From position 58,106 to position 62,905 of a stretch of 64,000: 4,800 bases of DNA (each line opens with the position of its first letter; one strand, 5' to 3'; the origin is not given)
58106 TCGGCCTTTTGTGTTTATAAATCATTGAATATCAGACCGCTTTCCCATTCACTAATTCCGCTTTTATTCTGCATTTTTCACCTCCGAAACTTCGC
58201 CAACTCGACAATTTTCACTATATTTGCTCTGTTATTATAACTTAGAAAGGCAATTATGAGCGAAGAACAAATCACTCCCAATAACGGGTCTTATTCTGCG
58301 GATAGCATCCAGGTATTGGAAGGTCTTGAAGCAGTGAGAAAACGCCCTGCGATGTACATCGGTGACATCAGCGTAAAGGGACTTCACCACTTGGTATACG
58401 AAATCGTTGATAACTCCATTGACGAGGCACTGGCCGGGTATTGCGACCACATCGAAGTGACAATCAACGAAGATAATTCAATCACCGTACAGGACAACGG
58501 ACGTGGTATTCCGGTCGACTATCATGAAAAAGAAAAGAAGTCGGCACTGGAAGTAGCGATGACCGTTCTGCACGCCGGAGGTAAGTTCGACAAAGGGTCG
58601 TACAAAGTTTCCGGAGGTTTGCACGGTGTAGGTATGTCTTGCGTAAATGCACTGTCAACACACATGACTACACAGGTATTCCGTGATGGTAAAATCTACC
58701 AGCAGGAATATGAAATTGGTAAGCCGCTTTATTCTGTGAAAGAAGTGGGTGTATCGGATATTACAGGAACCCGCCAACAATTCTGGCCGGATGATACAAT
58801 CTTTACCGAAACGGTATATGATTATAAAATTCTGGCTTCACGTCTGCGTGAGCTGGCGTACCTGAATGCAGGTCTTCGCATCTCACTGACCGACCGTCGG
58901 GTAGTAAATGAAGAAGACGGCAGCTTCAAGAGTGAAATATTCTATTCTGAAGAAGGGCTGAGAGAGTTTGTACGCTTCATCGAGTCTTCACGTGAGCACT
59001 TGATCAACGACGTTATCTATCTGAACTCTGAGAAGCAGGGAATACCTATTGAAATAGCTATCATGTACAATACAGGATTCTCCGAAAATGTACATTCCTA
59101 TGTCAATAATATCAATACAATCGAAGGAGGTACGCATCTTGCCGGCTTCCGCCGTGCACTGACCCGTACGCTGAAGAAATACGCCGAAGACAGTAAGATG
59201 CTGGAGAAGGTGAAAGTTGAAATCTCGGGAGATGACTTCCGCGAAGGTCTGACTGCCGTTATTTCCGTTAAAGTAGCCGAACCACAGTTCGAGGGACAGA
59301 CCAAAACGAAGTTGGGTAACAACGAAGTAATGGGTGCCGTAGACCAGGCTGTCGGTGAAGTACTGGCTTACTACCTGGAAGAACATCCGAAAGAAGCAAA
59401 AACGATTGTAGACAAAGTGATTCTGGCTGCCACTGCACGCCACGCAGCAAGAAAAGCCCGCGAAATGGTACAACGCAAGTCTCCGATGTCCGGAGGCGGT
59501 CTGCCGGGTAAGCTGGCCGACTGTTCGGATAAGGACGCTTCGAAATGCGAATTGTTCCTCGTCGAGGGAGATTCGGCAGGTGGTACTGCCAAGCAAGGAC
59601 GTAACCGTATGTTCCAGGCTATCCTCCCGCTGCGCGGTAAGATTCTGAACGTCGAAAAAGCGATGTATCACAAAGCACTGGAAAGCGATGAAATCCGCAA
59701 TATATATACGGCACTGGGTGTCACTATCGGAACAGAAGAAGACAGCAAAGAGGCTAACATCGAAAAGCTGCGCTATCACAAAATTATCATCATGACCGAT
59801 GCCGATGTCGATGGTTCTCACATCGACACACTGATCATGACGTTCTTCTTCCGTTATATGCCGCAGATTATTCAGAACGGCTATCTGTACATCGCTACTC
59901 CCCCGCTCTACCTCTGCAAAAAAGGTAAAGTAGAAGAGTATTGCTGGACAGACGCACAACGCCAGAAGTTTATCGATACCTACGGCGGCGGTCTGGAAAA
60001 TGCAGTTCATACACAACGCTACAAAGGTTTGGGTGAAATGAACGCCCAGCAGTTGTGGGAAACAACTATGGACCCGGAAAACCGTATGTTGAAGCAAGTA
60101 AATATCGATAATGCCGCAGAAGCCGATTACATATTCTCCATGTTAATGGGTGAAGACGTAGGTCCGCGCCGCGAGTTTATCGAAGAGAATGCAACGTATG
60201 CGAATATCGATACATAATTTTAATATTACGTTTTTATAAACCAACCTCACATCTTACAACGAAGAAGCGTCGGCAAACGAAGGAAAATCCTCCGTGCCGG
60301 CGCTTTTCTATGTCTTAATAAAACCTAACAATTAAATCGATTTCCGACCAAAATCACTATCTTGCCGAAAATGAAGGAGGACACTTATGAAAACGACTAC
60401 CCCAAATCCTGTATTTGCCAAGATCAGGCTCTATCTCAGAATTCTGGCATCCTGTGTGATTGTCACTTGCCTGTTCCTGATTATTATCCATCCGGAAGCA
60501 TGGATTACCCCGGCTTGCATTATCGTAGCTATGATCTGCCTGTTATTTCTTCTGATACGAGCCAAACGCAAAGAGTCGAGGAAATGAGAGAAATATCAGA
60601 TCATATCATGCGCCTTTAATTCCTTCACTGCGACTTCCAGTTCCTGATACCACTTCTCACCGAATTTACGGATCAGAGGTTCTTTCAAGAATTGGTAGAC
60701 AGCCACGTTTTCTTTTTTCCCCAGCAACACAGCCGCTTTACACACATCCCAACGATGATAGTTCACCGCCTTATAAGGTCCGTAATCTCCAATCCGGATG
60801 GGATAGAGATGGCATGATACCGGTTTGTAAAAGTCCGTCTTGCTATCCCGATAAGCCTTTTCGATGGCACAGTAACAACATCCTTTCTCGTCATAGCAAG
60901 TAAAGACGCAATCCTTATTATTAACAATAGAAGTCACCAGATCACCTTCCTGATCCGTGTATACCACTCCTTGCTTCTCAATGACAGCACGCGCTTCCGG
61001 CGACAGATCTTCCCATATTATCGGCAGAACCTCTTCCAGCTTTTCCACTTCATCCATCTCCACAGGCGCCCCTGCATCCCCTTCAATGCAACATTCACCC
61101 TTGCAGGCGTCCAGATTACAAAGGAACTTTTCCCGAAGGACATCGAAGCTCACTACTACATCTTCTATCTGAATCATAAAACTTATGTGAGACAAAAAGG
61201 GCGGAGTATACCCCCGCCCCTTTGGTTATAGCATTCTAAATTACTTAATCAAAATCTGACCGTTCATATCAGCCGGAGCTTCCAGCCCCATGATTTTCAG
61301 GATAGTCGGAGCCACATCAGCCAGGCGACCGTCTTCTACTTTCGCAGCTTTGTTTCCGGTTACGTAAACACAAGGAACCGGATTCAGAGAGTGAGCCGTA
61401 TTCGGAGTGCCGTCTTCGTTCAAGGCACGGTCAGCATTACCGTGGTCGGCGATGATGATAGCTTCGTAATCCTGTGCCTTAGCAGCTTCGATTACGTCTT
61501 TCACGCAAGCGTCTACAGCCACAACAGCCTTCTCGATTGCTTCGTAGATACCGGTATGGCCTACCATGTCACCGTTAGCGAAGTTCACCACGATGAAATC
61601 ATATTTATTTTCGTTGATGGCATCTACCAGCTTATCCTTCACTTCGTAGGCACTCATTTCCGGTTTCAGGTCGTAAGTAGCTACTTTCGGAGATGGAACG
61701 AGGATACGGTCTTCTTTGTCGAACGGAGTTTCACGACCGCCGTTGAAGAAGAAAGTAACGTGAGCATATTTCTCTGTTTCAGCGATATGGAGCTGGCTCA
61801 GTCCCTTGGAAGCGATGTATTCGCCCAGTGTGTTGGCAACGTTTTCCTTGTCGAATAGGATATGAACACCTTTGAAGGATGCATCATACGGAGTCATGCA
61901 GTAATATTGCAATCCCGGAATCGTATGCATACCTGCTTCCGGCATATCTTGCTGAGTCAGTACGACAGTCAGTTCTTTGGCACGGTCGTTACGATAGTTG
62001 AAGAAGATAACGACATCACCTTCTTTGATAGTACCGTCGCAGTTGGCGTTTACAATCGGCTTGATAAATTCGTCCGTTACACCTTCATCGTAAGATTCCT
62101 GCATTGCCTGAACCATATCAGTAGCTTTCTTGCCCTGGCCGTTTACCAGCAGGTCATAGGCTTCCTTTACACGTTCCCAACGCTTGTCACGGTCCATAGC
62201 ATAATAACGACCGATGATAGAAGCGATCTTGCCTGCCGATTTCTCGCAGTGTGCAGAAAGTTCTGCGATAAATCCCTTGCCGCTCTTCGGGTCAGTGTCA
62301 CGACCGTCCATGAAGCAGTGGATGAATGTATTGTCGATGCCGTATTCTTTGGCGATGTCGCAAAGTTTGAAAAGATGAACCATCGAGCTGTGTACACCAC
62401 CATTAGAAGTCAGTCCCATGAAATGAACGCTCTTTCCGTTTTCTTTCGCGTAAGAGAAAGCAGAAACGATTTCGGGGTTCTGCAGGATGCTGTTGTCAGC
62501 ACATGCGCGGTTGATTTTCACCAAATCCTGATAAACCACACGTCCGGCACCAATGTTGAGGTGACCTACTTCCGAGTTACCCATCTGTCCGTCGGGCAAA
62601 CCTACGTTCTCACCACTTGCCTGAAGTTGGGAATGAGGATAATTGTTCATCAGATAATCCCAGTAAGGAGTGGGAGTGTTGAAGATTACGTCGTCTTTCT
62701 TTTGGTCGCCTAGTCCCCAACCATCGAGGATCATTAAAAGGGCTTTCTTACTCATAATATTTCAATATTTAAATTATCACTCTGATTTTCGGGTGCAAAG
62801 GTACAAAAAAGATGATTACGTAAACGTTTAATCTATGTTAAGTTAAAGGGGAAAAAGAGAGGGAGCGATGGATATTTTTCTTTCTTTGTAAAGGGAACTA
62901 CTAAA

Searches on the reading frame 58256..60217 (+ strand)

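Call 4: search_protein_families(library=pfam, proteins=[window:58256-60217:+], max_evalue=0.01)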
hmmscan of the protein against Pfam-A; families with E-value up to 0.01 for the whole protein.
window:58256-60217:+ (653 aa): 6 families
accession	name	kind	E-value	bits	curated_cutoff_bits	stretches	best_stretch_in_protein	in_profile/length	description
PF00204.31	DNA_gyraseB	-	2.1e-59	200.3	27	1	234-403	1-172/173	DNA gyrase B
PF00986.26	DNA_gyraseB_C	-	6.2e-30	103.6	29.8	1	582-643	2-63/63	DNA gyrase B subunit, carboxyl terminus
PF01751.28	Toprim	-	2.5e-18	66.5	23.1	1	432-546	1-93/96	Toprim domain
PF02518.31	HATPase_c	-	8.5e-18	65.3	26.4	1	41-141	4-91/111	Histidine kinase-, DNA gyrase B-, and HSP90-like ATPase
PF13589.12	HATPase_c_3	-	0.00033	21.1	25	1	45-90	5-50/137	Histidine kinase-, DNA gyrase B-, and HSP90-like ATPase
PF13662.12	Toprim_4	-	0.0008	20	25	1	466-521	6-64/85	Toprim domain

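Call 5: search_protein_families(library=ncbifam, proteins=[window:58256-60217:+], max_evalue=0.01)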
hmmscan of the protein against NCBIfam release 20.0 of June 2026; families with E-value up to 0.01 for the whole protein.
window:58256-60217:+ (653 aa): 8 families
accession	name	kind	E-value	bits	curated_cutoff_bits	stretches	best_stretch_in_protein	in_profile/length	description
NF004189.0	PRK05644.1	subfamily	1.3e-299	995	740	1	9-652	6-640/641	DNA gyrase subunit B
NF011501.0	PRK14939.1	subfamily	9.6e-298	990.1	796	2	8-573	5-560/803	DNA gyrase subunit B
TIGR01059.1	gyrB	equivalog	5.2e-284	943.6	882.4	1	13-649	1-634/639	DNA topoisomerase (ATP-hydrolyzing) subunit B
TIGR01058.1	parE_Gpos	equivalog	1.2e-226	753.9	899.95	1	12-649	4-630/637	DNA topoisomerase IV subunit B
TIGR01055.1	parE_Gneg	equivalog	2e-177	591.4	723.35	1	12-645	3-621/625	DNA topoisomerase IV subunit B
TIGR01052.1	top6b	equivalog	1.7e-05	23.4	380.7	1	39-139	25-119/488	DNA topoisomerase VI subunit B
NF003218.0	PRK04184.1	equivalog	3.2e-05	22.6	274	1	39-136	33-127/539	DNA topoisomerase VI subunit B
TIGR00585.2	mutl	equivalog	0.0026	16.7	180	1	44-87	22-63/555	DNA mismatch repair endonuclease MutL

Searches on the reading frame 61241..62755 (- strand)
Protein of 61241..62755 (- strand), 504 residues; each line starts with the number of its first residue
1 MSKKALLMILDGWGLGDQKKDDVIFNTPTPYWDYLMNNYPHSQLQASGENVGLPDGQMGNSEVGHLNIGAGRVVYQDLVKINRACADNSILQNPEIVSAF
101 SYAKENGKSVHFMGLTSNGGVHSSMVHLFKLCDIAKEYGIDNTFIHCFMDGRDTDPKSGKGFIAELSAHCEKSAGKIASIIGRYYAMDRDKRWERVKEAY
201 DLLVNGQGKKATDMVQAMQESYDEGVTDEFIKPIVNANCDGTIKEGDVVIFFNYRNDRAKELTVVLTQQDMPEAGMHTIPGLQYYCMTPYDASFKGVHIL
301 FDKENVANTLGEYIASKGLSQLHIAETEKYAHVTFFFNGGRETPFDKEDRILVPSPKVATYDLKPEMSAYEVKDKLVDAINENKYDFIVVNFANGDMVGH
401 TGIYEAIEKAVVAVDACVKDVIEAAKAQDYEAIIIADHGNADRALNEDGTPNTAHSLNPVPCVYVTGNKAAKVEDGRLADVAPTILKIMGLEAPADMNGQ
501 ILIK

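Call 57: search_protein_families(library=pfam, proteins=[window:61241-62755:-], max_evalue=0.00001)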
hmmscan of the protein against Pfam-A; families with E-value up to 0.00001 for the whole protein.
window:61241-62755:- (504 aa): 3 families
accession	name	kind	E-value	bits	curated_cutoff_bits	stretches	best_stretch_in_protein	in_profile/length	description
PF01676.23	Metalloenzyme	-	4.5e-82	275.8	24.3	1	3-492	1-251/252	Metalloenzyme superfamily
PF06415.18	iPGM_N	-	1e-81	274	27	1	81-291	1-216/217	BPG-independent PGAM N-terminus (iPGM_N)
PF01663.27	Phosphodiest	-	3.2e-07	30.7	23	1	374-442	146-223/342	Type I phosphodiesterase / nucleotide pyrophosphatase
